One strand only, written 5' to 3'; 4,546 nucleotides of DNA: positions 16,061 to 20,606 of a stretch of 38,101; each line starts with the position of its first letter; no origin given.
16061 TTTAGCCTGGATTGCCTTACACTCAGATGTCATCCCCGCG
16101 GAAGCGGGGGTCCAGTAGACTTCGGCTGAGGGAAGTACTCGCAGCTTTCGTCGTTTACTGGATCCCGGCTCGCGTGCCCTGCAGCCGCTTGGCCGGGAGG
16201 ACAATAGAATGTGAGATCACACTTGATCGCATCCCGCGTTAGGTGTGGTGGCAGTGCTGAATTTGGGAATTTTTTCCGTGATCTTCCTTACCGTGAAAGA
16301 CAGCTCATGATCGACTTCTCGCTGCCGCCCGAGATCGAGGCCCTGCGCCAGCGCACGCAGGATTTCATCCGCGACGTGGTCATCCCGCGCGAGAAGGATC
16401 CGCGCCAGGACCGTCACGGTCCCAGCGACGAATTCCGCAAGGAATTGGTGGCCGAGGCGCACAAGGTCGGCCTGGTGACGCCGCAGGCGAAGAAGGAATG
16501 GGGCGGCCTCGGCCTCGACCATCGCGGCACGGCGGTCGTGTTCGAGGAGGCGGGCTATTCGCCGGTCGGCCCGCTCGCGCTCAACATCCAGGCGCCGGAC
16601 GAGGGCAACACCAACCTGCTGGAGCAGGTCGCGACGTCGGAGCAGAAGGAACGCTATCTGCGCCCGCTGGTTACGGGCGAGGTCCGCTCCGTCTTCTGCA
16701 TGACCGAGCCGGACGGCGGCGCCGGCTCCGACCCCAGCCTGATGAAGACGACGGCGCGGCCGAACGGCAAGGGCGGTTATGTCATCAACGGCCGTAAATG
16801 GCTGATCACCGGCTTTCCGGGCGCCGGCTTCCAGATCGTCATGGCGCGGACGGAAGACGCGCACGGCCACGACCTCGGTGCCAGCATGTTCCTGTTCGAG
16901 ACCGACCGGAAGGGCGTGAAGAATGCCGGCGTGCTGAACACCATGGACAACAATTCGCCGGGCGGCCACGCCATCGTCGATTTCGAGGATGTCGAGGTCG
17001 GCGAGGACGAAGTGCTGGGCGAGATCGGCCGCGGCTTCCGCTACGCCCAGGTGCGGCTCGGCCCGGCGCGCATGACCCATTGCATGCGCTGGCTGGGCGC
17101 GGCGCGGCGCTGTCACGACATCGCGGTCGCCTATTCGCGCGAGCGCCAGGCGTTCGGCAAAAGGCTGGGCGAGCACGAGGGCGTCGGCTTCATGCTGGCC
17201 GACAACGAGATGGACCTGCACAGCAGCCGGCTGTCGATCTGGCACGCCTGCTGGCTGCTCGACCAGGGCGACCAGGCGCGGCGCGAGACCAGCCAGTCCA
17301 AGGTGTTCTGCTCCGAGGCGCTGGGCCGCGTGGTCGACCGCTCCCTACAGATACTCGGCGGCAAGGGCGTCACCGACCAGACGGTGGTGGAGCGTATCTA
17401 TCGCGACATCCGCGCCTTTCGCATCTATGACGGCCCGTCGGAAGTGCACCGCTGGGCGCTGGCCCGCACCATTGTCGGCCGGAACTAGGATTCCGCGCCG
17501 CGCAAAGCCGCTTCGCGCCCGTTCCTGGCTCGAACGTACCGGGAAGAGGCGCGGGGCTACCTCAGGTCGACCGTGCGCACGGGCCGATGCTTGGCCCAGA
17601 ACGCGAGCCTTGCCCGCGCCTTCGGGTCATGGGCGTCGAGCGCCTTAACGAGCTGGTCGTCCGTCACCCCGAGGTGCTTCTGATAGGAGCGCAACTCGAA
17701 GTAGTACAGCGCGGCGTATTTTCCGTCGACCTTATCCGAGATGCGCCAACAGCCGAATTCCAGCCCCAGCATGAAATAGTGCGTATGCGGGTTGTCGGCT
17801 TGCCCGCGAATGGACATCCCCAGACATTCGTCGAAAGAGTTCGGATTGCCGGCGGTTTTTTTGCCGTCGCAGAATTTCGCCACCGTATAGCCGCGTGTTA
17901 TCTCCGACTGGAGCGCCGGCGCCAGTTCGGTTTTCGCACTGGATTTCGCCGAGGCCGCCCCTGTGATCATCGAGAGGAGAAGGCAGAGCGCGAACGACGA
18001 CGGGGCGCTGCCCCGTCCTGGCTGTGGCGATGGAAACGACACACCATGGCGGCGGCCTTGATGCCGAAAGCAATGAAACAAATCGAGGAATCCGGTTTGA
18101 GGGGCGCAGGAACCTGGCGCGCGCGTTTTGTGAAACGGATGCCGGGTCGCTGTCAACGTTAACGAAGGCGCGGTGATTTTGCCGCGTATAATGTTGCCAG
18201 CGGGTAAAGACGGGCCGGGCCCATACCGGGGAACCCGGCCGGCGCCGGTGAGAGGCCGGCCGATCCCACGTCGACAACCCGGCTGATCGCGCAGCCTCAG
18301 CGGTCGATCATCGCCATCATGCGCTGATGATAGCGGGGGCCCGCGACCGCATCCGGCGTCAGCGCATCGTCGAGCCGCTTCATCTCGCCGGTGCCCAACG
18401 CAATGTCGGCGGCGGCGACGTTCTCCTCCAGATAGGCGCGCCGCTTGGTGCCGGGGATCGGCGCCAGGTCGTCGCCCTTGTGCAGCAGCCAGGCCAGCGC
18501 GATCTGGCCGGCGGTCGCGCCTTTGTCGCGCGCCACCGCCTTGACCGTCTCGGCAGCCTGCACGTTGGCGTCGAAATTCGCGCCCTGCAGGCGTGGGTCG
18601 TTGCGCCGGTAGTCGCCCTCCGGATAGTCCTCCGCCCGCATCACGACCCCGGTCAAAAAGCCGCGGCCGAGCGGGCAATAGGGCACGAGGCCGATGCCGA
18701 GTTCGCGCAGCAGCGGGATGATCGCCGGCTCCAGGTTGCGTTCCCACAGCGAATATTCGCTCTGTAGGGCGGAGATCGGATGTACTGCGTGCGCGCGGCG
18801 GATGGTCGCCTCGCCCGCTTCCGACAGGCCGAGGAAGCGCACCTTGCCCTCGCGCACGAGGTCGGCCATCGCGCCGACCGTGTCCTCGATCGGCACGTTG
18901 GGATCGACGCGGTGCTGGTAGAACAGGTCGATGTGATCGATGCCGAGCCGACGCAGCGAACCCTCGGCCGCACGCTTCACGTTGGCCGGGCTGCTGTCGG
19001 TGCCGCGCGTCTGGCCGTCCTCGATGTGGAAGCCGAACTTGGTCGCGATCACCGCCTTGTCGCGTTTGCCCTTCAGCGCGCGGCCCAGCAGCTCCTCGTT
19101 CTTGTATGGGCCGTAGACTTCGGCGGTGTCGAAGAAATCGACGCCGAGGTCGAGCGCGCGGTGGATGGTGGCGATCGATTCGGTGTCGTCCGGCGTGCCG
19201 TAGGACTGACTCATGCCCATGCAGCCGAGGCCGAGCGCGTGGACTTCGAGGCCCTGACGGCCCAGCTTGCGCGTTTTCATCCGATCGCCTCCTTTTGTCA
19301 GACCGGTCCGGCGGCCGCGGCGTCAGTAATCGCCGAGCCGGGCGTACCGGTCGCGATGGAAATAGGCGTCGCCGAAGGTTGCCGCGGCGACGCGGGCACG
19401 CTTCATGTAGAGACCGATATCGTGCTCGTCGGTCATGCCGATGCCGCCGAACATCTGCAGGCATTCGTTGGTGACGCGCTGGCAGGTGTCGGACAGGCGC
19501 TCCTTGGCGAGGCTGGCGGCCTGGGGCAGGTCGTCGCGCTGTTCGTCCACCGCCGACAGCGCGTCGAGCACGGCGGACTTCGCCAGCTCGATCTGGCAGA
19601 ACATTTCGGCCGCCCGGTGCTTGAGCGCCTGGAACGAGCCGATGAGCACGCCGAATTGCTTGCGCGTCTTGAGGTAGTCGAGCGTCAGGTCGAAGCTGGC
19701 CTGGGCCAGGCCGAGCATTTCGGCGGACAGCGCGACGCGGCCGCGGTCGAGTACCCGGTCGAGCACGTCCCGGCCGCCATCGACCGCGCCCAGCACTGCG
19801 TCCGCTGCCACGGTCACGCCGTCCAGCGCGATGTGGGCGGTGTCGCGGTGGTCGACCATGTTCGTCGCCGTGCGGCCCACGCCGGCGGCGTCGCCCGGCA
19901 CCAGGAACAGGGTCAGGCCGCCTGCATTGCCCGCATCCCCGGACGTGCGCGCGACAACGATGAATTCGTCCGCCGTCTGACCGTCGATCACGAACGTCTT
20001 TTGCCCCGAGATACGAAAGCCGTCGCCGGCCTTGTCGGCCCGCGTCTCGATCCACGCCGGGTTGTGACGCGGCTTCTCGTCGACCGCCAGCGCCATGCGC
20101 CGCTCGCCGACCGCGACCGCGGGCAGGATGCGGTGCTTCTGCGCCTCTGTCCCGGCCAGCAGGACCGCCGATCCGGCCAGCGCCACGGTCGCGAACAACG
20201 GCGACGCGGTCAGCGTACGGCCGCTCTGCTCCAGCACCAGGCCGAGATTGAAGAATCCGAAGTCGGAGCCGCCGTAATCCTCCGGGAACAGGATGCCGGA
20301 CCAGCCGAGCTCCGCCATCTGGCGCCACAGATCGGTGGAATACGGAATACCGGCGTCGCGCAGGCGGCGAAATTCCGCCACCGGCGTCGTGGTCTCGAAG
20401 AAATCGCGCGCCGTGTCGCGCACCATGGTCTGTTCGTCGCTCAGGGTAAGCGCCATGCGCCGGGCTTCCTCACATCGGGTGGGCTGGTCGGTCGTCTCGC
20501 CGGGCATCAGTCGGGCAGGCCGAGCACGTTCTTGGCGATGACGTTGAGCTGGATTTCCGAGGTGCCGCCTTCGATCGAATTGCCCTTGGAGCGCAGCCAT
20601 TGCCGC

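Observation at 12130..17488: Split ACAD10/11- (LvaA/LvaC/LvaD-) like 4-hydroxyacyl-CoA kinase / phospho-eliminating ACAD cluster with two embedded luciferase-like oxidoreductases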

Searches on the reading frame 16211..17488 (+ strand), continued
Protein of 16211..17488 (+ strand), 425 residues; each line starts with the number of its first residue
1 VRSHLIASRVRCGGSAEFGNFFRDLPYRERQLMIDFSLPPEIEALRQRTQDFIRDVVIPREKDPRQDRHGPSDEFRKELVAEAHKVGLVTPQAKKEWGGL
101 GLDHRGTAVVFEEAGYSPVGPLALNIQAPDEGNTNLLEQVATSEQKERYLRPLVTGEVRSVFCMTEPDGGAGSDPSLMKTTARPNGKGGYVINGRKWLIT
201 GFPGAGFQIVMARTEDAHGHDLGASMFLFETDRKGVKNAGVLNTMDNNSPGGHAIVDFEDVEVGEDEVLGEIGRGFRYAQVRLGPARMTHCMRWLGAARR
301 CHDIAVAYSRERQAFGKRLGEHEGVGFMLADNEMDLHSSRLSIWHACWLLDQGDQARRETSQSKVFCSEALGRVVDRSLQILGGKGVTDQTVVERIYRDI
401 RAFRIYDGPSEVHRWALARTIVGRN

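Call 51: get_annotated_region(hit=H1, flank=8000)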
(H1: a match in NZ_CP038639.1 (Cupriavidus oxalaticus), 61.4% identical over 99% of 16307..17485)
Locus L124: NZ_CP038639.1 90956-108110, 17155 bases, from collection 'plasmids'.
description: Cupriavidus oxalaticus strain X32 plasmid unnamed4, complete sequence
organism: Cupriavidus oxalaticus (NCBI taxid 96344)
taxonomy: Bacteria; Pseudomonadota; Betaproteobacteria; Burkholderiales; Burkholderiaceae; Cupriavidus; Cupriavidus oxalaticus
host: -; source: whole organism,sewage sludge; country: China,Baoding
typing (MOB-suite, as given by PLSDB): conjugative; relaxase MOBH; mating-pair formation MPF_T
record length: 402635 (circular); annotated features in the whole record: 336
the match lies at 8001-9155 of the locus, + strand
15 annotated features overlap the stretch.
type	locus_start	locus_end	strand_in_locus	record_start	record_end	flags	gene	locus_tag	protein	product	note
CDS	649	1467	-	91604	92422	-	-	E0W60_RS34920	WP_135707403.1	alpha/beta hydrolase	-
CDS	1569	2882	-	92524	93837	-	-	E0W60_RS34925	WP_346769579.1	MFS transporter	GO:0055085 - transmembrane transport [Evidence IEA]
CDS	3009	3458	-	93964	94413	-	-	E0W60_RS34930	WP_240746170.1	2,4'-dihydroxyacetophenone dioxygenase family protein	-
CDS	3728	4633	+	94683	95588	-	-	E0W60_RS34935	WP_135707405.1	LysR family transcriptional regulator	-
CDS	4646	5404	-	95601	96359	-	-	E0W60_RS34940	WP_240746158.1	FCD domain-containing protein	-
CDS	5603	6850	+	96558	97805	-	-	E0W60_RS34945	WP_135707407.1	ABC transporter substrate-binding protein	-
CDS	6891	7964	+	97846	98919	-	-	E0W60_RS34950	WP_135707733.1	phosphotransferase family protein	-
CDS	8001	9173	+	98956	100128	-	-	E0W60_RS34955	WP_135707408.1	acyl-CoA dehydrogenase family protein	-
CDS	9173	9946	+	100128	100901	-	-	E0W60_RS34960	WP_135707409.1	glucose 1-dehydrogenase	-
CDS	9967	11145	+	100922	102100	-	-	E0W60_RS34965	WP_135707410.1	CaiB/BaiF CoA-transferase family protein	-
CDS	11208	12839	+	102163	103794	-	-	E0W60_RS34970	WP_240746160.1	AMP-binding protein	-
CDS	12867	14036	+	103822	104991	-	-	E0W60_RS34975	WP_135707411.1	iron-containing alcohol dehydrogenase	-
CDS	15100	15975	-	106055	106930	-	-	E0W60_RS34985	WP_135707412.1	LysR family transcriptional regulator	GO:0006355 - regulation of DNA-templated transcription [Evidence IEA]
CDS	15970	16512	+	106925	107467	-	-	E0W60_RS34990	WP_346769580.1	nuclear transport factor 2 family protein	-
CDS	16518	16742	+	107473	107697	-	-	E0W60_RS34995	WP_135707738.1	DUF2798 domain-containing protein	-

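Call 52: get_annotated_region(hit=H3, flank=8000)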
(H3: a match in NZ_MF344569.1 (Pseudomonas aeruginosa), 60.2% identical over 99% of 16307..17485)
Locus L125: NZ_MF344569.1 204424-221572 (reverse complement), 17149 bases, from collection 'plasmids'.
description: Pseudomonas aeruginosa strain 12939 plasmid p12939-PER, complete sequence
organism: Pseudomonas aeruginosa (NCBI taxid 287)
taxonomy: Bacteria; Pseudomonadota; Gammaproteobacteria; Pseudomonadales; Pseudomonadaceae; Pseudomonas; Pseudomonas aeruginosa
host: -; source: -; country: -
typing (MOB-suite, as given by PLSDB): non-mobilizable; replicon rep_cluster_1115; mating-pair formation MPF_I
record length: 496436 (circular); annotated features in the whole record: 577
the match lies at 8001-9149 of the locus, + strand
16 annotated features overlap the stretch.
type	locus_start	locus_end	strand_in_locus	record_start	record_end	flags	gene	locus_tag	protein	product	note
CDS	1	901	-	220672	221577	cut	-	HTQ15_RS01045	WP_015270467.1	plasmid partitioning protein RepB C-terminal domain-containing protein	-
CDS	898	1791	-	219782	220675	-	-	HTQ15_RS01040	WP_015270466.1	plasmid partitioning protein RepB C-terminal domain-containing protein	-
CDS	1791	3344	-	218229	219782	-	-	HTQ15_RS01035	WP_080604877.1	recombinase family protein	GO:0006310 - DNA recombination [Evidence IEA]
CDS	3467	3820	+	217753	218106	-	-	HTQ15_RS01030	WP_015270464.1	hypothetical protein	-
CDS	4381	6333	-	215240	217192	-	prpR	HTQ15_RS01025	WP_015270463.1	propionate catabolism operon regulatory protein PrpR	GO:0000160 - phosphorelay signal transduction system [Evidence IEA]; GO:0019629 - propionate catabolic process, ...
CDS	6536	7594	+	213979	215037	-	-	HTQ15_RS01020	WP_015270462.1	phosphotransferase family protein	-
CDS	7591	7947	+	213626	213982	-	lvaB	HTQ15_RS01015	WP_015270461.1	4-hydroxypentanoyl-CoA kinase subunit LvaB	-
CDS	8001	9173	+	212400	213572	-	-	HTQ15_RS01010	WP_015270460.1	acyl-CoA dehydrogenase family protein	-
CDS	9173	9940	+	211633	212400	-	-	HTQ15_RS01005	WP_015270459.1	glucose 1-dehydrogenase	-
CDS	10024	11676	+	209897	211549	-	-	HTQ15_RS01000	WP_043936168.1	acyl-CoA synthetase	-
CDS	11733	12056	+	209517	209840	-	-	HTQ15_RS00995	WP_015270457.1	DUF485 domain-containing protein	-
CDS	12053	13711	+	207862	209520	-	-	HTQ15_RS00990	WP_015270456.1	cation acetate symporter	-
CDS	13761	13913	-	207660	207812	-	-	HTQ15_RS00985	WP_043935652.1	hypothetical protein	-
CDS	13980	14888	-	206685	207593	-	-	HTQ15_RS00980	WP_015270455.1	NAD(P)-binding domain-containing protein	-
CDS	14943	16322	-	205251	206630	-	-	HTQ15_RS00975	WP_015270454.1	aspartate aminotransferase family protein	-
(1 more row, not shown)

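Call 53: get_annotated_region(hit=H7, flank=8000)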
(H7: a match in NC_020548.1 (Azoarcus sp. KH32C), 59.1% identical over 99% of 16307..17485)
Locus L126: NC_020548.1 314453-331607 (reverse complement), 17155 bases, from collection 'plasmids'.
description: Azoarcus sp. KH32C plasmid pAZKH, complete sequence
organism: Azoarcus sp. KH32C (NCBI taxid 748247)
taxonomy: Bacteria; Pseudomonadota; Betaproteobacteria; Rhodocyclales; Zoogloeaceae; Azoarcus; Azoarcus sp. KH32C
host: -; source: -; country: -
typing (MOB-suite, as given by PLSDB): mobilizable; replicon rep_cluster_432; relaxase MOBP
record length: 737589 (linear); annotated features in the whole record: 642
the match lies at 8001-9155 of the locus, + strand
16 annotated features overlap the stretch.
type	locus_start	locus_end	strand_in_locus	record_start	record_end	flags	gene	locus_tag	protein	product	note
CDS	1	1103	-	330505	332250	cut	-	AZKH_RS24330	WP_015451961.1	ATP-binding cassette domain-containing protein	-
CDS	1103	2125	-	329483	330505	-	-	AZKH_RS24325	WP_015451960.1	efflux RND transporter periplasmic adaptor subunit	-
CDS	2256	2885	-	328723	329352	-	-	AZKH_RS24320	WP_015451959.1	LysE family translocator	-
CDS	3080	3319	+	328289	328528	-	-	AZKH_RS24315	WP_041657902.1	helix-turn-helix domain-containing protein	-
CDS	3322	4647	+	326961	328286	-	-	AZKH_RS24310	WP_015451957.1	type II toxin-antitoxin system HipA family toxin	-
CDS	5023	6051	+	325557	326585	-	-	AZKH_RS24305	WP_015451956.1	TRAP transporter substrate-binding protein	-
CDS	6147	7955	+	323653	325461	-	-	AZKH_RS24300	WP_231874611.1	TRAP transporter large permease subunit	-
CDS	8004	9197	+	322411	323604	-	-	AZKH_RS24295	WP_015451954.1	acyl-CoA dehydrogenase family protein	-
CDS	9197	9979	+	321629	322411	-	-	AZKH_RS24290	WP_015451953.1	SDR family NAD(P)-dependent oxidoreductase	-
CDS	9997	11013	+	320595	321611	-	-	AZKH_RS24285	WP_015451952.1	phosphotransferase family protein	-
CDS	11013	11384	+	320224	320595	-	-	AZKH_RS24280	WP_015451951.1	DUF6285 domain-containing protein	-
CDS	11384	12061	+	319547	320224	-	-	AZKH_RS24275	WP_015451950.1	histidine phosphatase family protein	-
CDS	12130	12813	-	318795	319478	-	-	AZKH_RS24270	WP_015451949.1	GntR family transcriptional regulator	-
CDS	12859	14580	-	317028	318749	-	-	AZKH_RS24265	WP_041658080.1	thiamine pyrophosphate-binding protein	-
CDS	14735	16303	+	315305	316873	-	-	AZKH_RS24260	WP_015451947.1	AMP-binding protein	-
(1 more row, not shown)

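Call 55: get_annotated_region(hit=H21, flank=5000)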
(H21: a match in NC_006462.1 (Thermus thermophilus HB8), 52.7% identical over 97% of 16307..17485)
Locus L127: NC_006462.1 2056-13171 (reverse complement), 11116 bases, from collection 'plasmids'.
description: Thermus thermophilus HB8 plasmid pTT27, complete sequence
organism: Thermus thermophilus HB8 (NCBI taxid 300852)
taxonomy: Bacteria; Deinococcota; Deinococci; Thermales; Thermaceae; Thermus; Thermus thermophilus; Thermus thermophilus HB8
host: -; source: -; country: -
typing (MOB-suite, as given by PLSDB): non-mobilizable; replicon rep_cluster_1121
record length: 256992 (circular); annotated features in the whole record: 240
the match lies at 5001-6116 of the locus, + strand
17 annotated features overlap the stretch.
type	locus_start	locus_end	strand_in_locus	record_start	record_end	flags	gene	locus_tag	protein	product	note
CDS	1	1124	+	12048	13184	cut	-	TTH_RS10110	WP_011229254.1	acyl-CoA dehydrogenase family protein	-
CDS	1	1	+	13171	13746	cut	-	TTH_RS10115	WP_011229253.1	TetR/AcrR family transcriptional regulator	-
CDS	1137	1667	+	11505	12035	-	-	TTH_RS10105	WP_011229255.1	serine hydrolase domain-containing protein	-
CDS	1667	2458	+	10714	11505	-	-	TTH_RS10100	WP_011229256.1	SDR family NAD(P)-dependent oxidoreductase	-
CDS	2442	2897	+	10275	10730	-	-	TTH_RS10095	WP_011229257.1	MaoC/PaaZ C-terminal domain-containing protein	-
CDS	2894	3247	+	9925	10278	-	-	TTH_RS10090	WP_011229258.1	PaaI family thioesterase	-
CDS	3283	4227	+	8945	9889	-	-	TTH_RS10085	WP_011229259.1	AMP-binding protein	-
CDS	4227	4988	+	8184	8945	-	-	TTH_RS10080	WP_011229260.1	SDR family oxidoreductase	-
CDS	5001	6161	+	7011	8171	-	-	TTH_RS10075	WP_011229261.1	acyl-CoA dehydrogenase family protein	-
CDS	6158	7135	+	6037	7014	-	-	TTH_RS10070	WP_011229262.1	phosphotransferase family protein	-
CDS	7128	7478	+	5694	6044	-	-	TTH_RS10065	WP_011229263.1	DUF6285 domain-containing protein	-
CDS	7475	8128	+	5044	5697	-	-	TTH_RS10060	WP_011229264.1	histidine phosphatase family protein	-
CDS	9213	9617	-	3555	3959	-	-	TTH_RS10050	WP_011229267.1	type II toxin-antitoxin system VapC family toxin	-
CDS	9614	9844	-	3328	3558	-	-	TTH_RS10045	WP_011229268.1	type II toxin-antitoxin system Phd/YefM family antitoxin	-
CDS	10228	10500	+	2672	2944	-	-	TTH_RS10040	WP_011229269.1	BrnT family toxin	-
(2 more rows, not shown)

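Call 56: get_annotated_region(hit=H13, flank=6000)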
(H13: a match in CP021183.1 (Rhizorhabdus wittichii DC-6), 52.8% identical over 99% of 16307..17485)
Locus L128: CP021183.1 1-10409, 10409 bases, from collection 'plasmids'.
description: Rhizorhabdus wittichii DC-6 plasmid pDC02, complete sequence
organism: Rhizorhabdus wittichii DC-6 (NCBI taxid 1283312)
taxonomy: Bacteria; Pseudomonadota; Alphaproteobacteria; Sphingomonadales; Sphingomonadaceae; Rhizorhabdus; Rhizorhabdus wittichii; Rhizorhabdus wittichii DC-6
host: -; source: activated sludge of a wastewater treatment facility; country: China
typing (MOB-suite, as given by PLSDB): conjugative; replicon rep_cluster_1319; relaxase MOBP,MOBQ; mating-pair formation MPF_F
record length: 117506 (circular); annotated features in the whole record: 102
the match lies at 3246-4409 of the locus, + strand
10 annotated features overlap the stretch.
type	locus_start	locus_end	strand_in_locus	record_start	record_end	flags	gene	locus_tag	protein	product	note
CDS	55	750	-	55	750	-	-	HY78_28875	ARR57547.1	glyoxalase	-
CDS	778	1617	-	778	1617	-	-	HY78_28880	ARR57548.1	alpha/beta hydrolase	-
CDS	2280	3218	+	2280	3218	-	-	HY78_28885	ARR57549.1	hypothetical protein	-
CDS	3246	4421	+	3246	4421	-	-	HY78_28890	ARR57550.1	acyl-CoA dehydrogenase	-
CDS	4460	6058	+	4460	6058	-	-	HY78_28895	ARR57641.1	acyl-CoA synthetase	-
CDS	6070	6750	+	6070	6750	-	-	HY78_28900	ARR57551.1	hypothetical protein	-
CDS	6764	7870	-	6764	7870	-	-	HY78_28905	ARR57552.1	CoA transferase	-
CDS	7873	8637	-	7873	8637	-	-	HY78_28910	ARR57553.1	SDR family oxidoreductase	-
CDS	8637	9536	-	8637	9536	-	-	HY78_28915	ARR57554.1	hypothetical protein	-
CDS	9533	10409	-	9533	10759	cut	-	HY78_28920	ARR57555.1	acetyl-CoA acetyltransferase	-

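Call 57: get_annotated_region(hit=H8, flank=6000)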
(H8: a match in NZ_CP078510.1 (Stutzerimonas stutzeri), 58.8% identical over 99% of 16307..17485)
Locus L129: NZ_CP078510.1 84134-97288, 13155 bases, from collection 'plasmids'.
description: Stutzerimonas stutzeri strain S116 plasmid unnamed, complete sequence
organism: Stutzerimonas stutzeri (NCBI taxid 316)
taxonomy: Bacteria; Pseudomonadota; Gammaproteobacteria; Pseudomonadales; Pseudomonadaceae; Stutzerimonas; Stutzerimonas stutzeri
host: -; source: mixed culture,marine sludge; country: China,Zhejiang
typing (MOB-suite, as given by PLSDB): mobilizable; replicon rep_cluster_1516; relaxase MOBH
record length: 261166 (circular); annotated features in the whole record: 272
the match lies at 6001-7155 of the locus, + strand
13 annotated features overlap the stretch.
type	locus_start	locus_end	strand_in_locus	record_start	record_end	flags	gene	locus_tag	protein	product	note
CDS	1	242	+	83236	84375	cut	-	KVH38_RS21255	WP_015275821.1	glutathione-independent formaldehyde dehydrogenase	-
CDS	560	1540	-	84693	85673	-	-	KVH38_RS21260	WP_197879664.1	IS5-like element IS1384 family transposase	GO:0006313 - DNA transposition [Evidence IEA]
CDS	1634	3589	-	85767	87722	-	prpR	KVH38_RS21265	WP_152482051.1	propionate catabolism operon regulatory protein PrpR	GO:0000160 - phosphorelay signal transduction system [Evidence IEA]; GO:0019629 - propionate catabolic process, ...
CDS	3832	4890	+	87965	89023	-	-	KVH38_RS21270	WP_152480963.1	phosphotransferase family protein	-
CDS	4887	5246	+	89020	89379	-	-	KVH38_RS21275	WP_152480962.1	DUF6285 domain-containing protein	-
CDS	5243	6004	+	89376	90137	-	-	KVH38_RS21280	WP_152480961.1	histidine phosphatase family protein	-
CDS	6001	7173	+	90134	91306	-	-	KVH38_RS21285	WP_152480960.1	acyl-CoA dehydrogenase family protein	-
CDS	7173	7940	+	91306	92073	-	-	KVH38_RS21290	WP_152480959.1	SDR family oxidoreductase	-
CDS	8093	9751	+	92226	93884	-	-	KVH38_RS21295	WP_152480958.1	acyl-CoA synthetase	-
CDS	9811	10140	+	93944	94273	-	-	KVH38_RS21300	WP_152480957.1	DUF485 domain-containing protein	-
CDS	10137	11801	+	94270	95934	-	-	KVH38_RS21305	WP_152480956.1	cation acetate symporter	GO:0006847 - plasma membrane acetate transport [Evidence IEA]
CDS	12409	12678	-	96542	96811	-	-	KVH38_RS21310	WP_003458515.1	hypothetical protein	-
CDS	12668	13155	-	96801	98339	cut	-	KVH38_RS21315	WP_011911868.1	IS66 family transposase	-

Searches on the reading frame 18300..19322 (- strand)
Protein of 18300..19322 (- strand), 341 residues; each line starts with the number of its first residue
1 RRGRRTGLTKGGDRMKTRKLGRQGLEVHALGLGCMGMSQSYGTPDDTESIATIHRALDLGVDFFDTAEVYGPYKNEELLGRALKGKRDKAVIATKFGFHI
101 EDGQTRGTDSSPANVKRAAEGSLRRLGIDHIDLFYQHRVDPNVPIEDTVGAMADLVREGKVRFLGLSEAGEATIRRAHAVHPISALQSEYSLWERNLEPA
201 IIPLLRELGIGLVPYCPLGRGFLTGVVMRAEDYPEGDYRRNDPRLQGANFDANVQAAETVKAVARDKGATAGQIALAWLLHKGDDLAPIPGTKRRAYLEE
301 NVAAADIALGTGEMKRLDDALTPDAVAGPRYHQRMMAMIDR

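Call 18: search_protein_families(library=pfam, proteins=[window:18300-19322:-], max_evalue=0.00001)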
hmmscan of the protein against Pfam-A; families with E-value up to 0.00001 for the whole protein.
window:18300-19322:- (341 aa): 1 family
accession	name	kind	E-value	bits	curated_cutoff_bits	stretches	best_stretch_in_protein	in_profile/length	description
PF00248.27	Aldo_ket_red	-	2.5e-74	250.4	24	1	30-320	2-289/291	Aldo/keto reductase family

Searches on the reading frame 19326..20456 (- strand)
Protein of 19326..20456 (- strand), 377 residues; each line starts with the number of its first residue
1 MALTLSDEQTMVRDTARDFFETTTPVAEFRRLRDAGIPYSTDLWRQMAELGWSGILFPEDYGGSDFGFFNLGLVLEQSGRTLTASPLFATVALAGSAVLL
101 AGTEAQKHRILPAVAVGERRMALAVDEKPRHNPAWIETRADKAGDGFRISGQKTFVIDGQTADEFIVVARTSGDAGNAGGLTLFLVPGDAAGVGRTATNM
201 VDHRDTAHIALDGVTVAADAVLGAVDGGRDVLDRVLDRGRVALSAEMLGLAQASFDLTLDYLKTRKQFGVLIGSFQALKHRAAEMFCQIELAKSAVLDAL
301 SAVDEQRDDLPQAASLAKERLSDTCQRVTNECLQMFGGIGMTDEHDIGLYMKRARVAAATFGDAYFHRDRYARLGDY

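Call 72: search_protein_families(library=pfam, proteins=[window:19326-20456:-], max_evalue=0.0001)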
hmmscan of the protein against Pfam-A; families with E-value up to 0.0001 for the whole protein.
window:19326-20456:- (377 aa): 4 families
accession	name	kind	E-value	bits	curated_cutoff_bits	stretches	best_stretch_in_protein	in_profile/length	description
PF00441.29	Acyl-CoA_dh_1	-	7.7e-32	110.9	22.4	1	227-372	2-146/150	Acyl-CoA dehydrogenase, C-terminal domain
PF02771.21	Acyl-CoA_dh_N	-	8.3e-24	84.6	22.9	1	6-118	1-113/113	Acyl-CoA dehydrogenase, N-terminal domain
PF08028.16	Acyl-CoA_dh_2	-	1.6e-10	41.8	22.7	1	243-346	3-115/134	Acyl-CoA dehydrogenase, C-terminal domain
PF02770.24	Acyl-CoA_dh_M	-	1.6e-10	41.4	33.3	1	134-211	14-94/97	Acyl-CoA dehydrogenase, middle domain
